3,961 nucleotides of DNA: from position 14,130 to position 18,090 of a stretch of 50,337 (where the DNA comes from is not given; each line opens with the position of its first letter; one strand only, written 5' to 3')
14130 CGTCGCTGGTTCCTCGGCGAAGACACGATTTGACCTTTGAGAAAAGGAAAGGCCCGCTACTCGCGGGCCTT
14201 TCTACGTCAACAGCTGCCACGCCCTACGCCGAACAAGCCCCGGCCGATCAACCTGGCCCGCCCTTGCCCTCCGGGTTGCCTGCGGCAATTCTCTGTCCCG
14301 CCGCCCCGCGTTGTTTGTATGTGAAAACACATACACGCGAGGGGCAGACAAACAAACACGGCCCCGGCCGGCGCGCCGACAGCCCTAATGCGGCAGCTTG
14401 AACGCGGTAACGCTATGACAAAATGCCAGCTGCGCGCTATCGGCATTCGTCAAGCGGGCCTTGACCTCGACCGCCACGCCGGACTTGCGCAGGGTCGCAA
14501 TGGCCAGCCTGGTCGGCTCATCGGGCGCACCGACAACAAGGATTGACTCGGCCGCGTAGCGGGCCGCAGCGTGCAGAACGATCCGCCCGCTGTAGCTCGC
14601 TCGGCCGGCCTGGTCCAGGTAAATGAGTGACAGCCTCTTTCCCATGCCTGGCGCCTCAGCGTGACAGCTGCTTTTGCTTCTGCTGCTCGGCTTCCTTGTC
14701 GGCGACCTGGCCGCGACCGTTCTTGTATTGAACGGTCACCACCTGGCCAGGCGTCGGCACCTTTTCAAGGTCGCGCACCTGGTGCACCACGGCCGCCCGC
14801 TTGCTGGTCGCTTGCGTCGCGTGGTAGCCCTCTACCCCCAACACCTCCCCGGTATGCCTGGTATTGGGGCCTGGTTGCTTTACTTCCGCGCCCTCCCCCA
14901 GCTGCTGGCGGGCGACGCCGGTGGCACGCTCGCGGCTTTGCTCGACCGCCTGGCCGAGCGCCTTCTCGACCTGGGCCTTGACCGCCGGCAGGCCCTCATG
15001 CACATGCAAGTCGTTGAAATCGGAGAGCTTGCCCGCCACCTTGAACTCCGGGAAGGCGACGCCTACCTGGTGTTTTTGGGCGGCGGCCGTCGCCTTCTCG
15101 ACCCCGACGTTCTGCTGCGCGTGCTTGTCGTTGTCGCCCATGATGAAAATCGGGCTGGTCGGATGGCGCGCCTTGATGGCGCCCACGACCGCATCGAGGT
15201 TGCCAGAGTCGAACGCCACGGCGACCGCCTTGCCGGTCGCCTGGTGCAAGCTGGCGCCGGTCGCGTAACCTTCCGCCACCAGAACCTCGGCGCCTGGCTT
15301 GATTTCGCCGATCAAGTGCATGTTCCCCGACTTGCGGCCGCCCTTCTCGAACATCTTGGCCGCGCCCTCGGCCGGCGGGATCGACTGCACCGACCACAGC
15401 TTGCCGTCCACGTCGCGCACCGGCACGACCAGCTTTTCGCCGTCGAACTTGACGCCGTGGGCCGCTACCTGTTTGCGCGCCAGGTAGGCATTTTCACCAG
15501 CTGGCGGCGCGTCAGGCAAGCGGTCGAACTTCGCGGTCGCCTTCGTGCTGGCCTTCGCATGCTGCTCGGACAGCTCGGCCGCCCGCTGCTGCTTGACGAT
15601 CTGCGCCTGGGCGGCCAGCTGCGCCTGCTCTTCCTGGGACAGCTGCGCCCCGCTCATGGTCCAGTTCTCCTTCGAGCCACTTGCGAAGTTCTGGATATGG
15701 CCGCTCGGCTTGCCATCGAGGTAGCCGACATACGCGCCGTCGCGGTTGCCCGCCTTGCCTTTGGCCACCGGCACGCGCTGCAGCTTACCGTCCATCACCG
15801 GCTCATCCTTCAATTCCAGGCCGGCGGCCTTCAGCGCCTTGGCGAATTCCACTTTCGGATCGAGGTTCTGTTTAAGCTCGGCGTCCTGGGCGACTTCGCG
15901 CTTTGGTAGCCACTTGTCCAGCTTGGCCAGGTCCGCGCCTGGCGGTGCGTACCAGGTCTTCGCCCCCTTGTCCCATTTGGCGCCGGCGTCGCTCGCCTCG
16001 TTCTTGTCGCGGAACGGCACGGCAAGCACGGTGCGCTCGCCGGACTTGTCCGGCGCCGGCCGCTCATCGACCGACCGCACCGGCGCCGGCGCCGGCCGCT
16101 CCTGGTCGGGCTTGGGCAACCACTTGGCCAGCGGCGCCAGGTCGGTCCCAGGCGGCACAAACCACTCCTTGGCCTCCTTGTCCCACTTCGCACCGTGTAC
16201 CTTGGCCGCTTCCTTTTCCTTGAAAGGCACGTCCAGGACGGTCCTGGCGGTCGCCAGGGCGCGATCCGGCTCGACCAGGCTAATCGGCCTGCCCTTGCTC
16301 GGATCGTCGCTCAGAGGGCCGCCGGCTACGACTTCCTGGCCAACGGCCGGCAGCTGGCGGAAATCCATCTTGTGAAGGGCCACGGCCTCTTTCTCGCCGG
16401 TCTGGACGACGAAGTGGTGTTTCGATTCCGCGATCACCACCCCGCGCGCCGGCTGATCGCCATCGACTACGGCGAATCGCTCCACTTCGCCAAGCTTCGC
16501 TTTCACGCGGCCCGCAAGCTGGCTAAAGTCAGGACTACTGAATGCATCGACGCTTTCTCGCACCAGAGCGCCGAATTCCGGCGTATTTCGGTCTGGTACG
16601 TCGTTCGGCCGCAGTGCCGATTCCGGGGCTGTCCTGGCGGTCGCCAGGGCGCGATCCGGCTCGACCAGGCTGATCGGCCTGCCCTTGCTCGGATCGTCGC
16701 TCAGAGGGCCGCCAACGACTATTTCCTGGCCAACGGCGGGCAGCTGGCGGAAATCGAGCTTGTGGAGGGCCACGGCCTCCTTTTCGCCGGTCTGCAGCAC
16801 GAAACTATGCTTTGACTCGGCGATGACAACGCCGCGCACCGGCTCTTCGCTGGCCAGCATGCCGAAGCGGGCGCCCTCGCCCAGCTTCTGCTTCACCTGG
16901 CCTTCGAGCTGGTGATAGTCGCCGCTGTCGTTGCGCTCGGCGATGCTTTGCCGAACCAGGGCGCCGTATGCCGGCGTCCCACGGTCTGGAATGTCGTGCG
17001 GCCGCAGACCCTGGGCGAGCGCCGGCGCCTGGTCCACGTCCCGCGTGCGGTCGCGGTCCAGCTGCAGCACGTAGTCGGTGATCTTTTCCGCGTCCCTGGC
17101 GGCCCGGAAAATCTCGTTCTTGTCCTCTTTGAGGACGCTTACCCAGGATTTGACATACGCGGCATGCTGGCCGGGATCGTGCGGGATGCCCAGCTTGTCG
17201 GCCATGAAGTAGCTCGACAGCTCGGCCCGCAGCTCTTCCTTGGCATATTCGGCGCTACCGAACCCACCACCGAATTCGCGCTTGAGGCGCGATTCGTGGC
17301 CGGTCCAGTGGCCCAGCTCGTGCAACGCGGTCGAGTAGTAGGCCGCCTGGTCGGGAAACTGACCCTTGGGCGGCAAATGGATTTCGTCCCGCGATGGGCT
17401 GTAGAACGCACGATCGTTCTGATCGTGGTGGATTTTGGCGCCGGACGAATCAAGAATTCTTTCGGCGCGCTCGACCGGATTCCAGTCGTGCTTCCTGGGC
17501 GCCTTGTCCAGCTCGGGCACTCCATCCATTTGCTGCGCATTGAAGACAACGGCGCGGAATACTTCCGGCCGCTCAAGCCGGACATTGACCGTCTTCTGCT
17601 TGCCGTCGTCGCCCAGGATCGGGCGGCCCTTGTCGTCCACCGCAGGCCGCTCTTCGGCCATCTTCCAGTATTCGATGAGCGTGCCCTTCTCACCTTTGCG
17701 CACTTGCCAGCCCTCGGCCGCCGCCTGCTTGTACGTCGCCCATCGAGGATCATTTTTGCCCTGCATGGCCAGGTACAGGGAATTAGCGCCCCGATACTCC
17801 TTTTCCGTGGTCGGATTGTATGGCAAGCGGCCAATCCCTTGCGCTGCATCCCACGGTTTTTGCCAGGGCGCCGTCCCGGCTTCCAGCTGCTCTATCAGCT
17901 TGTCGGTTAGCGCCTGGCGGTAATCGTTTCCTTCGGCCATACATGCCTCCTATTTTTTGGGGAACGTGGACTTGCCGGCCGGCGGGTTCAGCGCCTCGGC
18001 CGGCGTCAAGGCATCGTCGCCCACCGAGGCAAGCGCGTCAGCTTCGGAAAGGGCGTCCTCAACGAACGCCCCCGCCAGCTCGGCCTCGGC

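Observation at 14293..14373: Roughly 80-nt structured repeat present three times in intergenic DNA (copy A, definition)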

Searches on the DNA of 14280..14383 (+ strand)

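Call 10: search_dna_similar(query=window:14280-14380:+, collection=plasmids, mode=distant, max_evalue=0.001, max_rows=40)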
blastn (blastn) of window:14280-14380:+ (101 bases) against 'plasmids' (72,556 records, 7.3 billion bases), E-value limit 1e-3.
No match.

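Call 57: build_rna_model(alignment_id=A2, structure=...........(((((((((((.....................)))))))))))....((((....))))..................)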
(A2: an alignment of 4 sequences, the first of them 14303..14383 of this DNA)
Model R1 built from alignment A2 (4 sequences, 88 columns); structure: as given.
model positions 81; base pairs 15; branch points 1; effective number of sequences 1.68; information 0.7 bits per position. Calibrated on 0.2 Mb of random sequence (short: E-values are rough).
structure used (alignment columns):
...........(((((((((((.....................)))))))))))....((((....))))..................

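Call 58: search_with_rna_model(model_id=R1, sources=[window, L063, L064, L065, L066, L067, L068, L069, L070], max_evalue=10)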
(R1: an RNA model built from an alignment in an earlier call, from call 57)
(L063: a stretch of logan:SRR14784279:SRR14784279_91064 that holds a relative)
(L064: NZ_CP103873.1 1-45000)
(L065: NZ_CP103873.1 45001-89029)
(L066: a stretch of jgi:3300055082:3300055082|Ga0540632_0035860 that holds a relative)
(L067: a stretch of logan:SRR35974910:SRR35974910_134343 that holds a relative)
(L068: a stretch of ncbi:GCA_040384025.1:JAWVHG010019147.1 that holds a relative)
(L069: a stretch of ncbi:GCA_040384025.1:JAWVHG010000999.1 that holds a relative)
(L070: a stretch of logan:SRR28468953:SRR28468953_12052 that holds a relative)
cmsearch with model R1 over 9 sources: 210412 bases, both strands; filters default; matches with E-value up to 10: 29.
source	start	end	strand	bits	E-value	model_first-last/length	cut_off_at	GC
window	14303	14383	+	98.5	7.8e-23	1-81/81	no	0.63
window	41995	42073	+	97.6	1.3e-22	1-81/81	no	0.59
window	24987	25066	-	89.3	1.7e-20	1-81/81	no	0.52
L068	6031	6108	-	81.5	1.6e-18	1-81/81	no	0.59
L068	6048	6121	+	26.4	0.00016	1-81/81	no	0.51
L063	1899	1961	+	21.8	0.0024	1-81/81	no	0.57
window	36391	36444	-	17.9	0.023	1-81/81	no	0.76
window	47354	47413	-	17.1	0.038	1-81/81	no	0.7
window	18019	18103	+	15.9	0.076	1-81/81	no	0.72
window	41984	42059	-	14.5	0.17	1-81/81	no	0.54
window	34279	34320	+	13.4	0.33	1-81/81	no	0.74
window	10902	10976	+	12.8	0.46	1-81/81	no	0.73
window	14292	14344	-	12.4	0.56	1-81/81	no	0.58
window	25012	25057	+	11.6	0.9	10-52/81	no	0.35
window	33785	33844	-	11.6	0.94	1-81/81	no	0.75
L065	35556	35674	+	11.5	0.99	1-81/81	no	0.62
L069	200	243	+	10.2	2.1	1-81/81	no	0.64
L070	2619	2691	-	9.9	2.5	1-81/81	no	0.66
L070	19305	19375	-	9.8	2.7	1-81/81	no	0.7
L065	17541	17581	-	9.7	2.8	1-81/81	no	0.68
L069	17547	17602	+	9.2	3.7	1-81/81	no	0.57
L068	159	198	+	8.9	4.4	1-81/81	no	0.73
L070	16068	16115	+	8.9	4.5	1-81/81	no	0.81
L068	4374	4416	+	8.6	5.2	1-81/81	no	0.65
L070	243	294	+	8.4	6.1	1-81/81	no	0.67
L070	20170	20184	-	7.7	8.9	53-68/81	no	0.73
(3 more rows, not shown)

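Call 64: search_with_rna_model(model_id=R1, sources=[L079, L080, L081], max_evalue=10, show_alignments=2)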
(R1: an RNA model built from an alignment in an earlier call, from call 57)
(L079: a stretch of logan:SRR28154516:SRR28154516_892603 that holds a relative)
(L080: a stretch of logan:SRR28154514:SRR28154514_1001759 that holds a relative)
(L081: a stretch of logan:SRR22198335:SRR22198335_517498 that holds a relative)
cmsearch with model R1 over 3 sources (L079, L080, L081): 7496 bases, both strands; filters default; matches with E-value up to 10: 0.
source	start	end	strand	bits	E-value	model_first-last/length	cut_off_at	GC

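Call 77: search_with_rna_model(model_id=R1, sources=[L082, L083, L084, L085], max_evalue=5, show_alignments=3)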
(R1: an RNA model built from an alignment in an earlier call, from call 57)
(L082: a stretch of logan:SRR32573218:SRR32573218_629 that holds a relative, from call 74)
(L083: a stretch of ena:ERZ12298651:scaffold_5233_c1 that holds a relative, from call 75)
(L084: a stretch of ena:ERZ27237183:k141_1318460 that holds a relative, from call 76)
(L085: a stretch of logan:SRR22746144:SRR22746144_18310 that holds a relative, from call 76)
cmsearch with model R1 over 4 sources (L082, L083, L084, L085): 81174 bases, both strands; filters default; matches with E-value up to 5: 9.
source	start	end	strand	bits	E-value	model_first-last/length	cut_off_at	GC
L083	11012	11063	-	12.5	0.21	1-81/81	no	0.75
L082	7146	7214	-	12.1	0.26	1-81/81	no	0.58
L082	5021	5065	-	10.4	0.7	1-81/81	no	0.64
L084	2087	2133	+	10.1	0.85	1-81/81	no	0.6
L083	14244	14327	+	9.1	1.5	1-81/81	no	0.74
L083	14181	14242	-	8.7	1.9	1-81/81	no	0.66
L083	3037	3107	+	8.6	2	1-81/81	no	0.61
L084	22275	22338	+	7.8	3.4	1-81/81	no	0.75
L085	14724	14787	+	7.8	3.4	1-81/81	no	0.75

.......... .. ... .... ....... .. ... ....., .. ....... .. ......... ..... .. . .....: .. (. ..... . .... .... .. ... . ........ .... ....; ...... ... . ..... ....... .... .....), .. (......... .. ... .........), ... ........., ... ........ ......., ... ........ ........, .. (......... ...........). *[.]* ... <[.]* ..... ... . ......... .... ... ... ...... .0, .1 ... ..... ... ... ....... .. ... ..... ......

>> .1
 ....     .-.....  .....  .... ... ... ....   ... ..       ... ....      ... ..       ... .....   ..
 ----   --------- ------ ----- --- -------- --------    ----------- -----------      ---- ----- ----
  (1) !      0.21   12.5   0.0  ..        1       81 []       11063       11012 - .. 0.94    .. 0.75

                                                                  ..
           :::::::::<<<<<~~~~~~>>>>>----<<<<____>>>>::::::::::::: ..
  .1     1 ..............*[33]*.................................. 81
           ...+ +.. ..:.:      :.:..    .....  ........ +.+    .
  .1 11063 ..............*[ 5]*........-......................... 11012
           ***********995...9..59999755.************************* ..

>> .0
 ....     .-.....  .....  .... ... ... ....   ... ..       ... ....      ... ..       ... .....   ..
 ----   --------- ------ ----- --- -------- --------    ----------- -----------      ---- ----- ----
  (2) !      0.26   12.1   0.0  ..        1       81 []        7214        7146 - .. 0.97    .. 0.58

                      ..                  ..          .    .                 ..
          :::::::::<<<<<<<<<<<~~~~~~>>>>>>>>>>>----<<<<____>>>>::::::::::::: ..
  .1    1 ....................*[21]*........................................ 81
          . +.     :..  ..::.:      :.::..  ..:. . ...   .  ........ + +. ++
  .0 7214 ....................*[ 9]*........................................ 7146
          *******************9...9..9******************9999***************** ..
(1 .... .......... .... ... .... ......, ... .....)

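Call 92: search_with_rna_model(model_id=R1, sources=[L086], max_evalue=1, show_alignments=3)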
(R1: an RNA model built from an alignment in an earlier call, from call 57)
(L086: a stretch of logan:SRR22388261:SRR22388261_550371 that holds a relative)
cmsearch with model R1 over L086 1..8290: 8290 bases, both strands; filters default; matches with E-value up to 1: 5.
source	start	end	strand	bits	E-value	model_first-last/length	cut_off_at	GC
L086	3400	3478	+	91.6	1.7e-22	1-81/81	no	0.59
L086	7413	7475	+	13.5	0.012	1-81/81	no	0.7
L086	3389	3441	-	10.7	0.063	1-81/81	no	0.49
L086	6361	6445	+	9.2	0.15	1-81/81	no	0.73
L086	7240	7298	+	7.4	0.42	1-81/81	no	0.8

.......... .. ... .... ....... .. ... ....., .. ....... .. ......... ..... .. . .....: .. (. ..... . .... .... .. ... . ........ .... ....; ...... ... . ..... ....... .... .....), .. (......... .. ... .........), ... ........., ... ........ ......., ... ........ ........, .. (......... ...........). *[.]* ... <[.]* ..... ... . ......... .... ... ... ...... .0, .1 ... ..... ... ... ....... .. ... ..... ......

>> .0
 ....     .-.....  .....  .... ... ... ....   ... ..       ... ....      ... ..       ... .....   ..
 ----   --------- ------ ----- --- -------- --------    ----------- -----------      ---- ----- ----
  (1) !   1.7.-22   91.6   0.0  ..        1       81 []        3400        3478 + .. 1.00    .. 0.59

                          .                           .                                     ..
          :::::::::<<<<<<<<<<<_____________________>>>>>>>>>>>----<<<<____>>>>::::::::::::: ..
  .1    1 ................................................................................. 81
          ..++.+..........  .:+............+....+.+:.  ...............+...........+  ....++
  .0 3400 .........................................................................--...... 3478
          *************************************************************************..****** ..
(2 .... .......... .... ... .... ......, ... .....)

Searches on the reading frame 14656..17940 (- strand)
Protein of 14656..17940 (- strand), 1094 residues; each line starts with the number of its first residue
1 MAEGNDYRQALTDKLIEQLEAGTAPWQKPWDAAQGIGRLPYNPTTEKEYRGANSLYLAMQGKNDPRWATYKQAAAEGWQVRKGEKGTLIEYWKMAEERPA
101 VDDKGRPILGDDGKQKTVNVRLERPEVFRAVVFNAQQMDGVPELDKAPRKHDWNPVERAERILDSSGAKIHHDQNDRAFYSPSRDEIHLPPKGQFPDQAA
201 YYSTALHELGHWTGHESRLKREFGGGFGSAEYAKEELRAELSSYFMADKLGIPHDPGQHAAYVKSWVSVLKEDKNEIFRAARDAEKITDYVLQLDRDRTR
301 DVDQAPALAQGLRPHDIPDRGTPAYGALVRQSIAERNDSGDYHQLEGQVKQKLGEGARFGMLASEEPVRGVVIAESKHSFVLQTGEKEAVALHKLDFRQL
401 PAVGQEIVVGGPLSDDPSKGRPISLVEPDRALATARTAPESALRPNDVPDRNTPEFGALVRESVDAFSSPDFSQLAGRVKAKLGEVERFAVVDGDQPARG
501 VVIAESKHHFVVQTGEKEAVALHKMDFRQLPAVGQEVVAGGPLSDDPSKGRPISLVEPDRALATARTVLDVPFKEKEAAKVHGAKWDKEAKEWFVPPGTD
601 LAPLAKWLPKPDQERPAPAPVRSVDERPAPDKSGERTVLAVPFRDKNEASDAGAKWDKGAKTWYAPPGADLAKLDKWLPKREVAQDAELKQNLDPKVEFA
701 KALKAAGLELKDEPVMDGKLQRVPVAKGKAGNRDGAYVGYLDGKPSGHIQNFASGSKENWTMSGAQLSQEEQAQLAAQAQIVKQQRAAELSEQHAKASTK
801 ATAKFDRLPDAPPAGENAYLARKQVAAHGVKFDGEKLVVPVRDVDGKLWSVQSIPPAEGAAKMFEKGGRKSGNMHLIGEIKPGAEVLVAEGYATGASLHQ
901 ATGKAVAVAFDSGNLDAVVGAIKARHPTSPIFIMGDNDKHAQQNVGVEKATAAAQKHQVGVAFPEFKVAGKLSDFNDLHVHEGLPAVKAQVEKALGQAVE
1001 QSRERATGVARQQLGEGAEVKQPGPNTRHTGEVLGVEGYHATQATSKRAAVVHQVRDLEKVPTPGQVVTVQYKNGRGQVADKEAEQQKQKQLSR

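Call 9: search_protein_families(library=pfam, proteins=[window:14656-17940:-], max_evalue=0.01)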
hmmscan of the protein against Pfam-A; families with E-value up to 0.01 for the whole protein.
window:14656-17940:- (1094 aa): 7 families
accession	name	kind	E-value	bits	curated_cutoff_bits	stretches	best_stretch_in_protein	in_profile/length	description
PF18818.7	MPTase-PolyVal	-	1.1e-49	168.1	27.5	1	157-282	1-125/126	Zincin-like metallopeptidase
PF18974.5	DUF5710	-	1.1e-36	124.7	26.5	2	566-609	1-44/44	Domain of unknown function (DUF5710)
PF08401.16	ArdcN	-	2.8e-32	111.9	22.6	1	6-114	2-108/123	N-terminal domain of anti-restriction factor ArdC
PF18790.7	KfrB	-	3.1e-24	85.2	25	2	1028-1080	1-53/54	KfrB Domain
PF13362.12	Toprim_3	-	2.2e-09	38.1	27.2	1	886-983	2-93/95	Toprim domain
PF13662.12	Toprim_4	-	0.00079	20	25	1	885-955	2-72/85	Toprim domain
PF01868.21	RNase_P-MRP_p29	-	0.0039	17.5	27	0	368-394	26-52/84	Ribonuclease P/MRP, subunit p29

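Call 73: find_homologous_proteins(query=window:14656-17940:-, max_evalue=1e-50)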
Query window:14656-17940:- (1094 aa): 3945 proteins with E <= 1e-50 among 8000 candidates; the best 120 are listed.
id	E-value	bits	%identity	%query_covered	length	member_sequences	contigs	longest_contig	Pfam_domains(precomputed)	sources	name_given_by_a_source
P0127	0.0e+0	2459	100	100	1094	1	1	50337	PF08401.17,PF18790.8,PF18974.6,PF18818.8,PF13362.13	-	-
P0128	0.0e+0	1514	56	56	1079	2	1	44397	PF08401.17,PF13662.13,PF18790.8,PF18974.6,PF18818.8,PF13362.13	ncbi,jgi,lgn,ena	jgi:antirestriction protein ArdC/phage/plasmid primase-like uncharacterized protein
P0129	0.0e+0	1512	67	59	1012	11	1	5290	PF08401.17,PF13662.13,PF18790.8,PF18974.6,PF18818.8,PF13362.13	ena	-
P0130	0.0e+0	1506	65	60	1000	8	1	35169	PF08401.17,PF13662.13,PF18790.8,PF18974.6,PF18818.8,PF13362.13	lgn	-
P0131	0.0e+0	1384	57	100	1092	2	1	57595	PF08401.17,PF18790.8,PF18974.6,PF18818.8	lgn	-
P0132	0.0e+0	1375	57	100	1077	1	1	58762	PF08401.17,PF18790.8,PF18974.6,PF18818.8,PF13362.13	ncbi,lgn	-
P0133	0.0e+0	1346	69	48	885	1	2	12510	PF08401.17,PF13662.13,PF18790.8,PF18974.6,PF18818.8,PF13362.13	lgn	-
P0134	0.0e+0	1330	71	49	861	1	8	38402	PF08401.17,PF13662.13,PF18790.8,PF18974.6,PF18818.8,PF13362.13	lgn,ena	-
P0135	0.0e+0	1309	55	59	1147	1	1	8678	PF08401.17,PF18790.8,PF18974.6,PF18818.8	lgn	-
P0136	0.0e+0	1306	66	49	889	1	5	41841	PF08401.17,PF13662.13,PF18790.8,PF18974.6,PF18818.8,PF13362.13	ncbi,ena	-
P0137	0.0e+0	1282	65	49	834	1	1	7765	PF08401.17,PF18790.8,PF18974.6,PF18818.8,PF13362.13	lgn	-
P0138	0.0e+0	1236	69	43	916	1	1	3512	PF08401.17,PF13662.13,PF18790.8,PF18974.6,PF18818.8,PF13362.13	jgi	jgi:putative DNA primase/helicase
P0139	0.0e+0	1233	55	48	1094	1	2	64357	PF08401.17,PF18790.8,PF18974.6,PF18818.8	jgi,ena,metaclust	metaclust:\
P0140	0.0e+0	1230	57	58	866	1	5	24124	PF08401.17,PF13662.13,PF18790.8,PF18974.6,PF18818.8,PF13362.13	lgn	-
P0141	0.0e+0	1176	55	50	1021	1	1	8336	PF08401.17,PF18790.8,PF18974.6,PF18818.8,PF13362.13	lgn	-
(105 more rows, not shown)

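Call 74: find_encoding_contigs(protein=P0130, flank=10000, max_places=1)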
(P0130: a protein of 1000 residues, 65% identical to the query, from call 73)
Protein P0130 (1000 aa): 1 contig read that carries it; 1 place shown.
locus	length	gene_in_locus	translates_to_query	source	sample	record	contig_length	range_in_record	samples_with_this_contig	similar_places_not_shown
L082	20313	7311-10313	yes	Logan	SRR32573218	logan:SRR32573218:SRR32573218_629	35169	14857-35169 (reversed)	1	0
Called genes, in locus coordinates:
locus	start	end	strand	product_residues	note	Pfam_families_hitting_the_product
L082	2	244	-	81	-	?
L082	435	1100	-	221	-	-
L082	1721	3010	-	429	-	PF04796:RepA_C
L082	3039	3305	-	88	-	-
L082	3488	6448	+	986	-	PF03432:Relaxase, PF11843:DUF3363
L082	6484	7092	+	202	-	-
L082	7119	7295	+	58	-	PF27712:TraD_b_g-type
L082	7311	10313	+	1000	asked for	PF08401:ArdcN, PF18818:MPTase-PolyVal, PF13662:Toprim_4 (faint), PF18974:DUF5710, PF13362:Toprim_3, PF18790:KfrB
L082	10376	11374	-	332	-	PF00691:OmpA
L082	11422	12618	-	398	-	PF13489:Methyltransf_23, PF08003:Methyltransf_9 (faint), PF13847:Methyltransf_31, PF08241:Methyltransf_11, PF08242:Methyltransf_12, PF13649:Methyltransf_25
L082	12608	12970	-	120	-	-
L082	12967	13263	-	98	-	-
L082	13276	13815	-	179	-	-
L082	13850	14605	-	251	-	PF00563:EAL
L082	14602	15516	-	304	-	PF00145:DNA_methylase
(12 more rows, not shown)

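Call 75: find_encoding_contigs(protein=P0128, flank=10000, max_places=1)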
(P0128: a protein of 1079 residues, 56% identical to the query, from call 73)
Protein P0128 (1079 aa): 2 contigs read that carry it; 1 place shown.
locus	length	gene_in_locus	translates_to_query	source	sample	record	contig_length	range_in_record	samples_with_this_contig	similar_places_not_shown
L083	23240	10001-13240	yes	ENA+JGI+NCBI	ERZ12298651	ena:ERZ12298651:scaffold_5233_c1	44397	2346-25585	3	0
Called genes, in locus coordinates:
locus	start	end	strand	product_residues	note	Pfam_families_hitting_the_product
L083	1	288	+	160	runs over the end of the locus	-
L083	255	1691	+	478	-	PF14690:Zn_ribbon_ISL3, PF13542:HTH_Tnp_ISL3, PF01610:DDE_Tnp_ISL3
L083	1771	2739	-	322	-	-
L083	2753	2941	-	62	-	-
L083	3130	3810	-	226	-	-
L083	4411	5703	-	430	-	PF04796:RepA_C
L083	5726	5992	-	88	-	-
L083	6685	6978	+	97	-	-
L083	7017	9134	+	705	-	PF03432:Relaxase, PF11843:DUF3363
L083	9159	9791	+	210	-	-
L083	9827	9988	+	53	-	PF27712:TraD_b_g-type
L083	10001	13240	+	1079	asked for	PF08401:ArdcN, PF18818:MPTase-PolyVal, PF13662:Toprim_4 (faint), PF18974:DUF5710, PF13362:Toprim_3, PF18790:KfrB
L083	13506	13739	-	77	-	-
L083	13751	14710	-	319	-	PF00691:OmpA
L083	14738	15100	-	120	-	PF18790:KfrB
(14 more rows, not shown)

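Call 76: find_encoding_contigs(protein=P0134, flank=10000, max_places=2)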
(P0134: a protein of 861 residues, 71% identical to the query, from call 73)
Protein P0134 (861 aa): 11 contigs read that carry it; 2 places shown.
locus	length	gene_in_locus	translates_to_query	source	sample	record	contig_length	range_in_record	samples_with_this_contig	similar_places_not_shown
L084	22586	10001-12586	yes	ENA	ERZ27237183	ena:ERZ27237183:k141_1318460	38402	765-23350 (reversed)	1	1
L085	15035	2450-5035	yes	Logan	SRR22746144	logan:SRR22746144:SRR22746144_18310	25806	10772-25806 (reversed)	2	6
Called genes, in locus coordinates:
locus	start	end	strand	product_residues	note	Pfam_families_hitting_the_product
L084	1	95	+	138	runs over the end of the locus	-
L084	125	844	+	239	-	PF01656:CbiA (weak), PF10609:ParA (weak)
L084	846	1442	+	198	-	-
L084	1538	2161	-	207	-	-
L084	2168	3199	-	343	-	-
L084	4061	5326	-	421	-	PF04796:RepA_C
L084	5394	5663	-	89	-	-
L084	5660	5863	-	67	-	PF10892:DUF2688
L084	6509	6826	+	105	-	-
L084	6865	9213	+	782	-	PF03432:Relaxase (weak), PF11843:DUF3363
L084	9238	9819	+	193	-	-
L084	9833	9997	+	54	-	PF27712:TraD_b_g-type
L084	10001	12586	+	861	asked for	PF08401:ArdcN, PF18818:MPTase-PolyVal, PF18974:DUF5710, PF13362:Toprim_3, PF13662:Toprim_4 (weak), PF18790:KfrB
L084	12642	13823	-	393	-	PF13489:Methyltransf_23, PF13847:Methyltransf_31, PF08241:Methyltransf_11, PF08242:Methyltransf_12, PF13649:Methyltransf_25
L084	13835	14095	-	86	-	-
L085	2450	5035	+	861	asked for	PF08401:ArdcN, PF18818:MPTase-PolyVal, PF18974:DUF5710, PF13362:Toprim_3, PF13662:Toprim_4 (weak), PF18790:KfrB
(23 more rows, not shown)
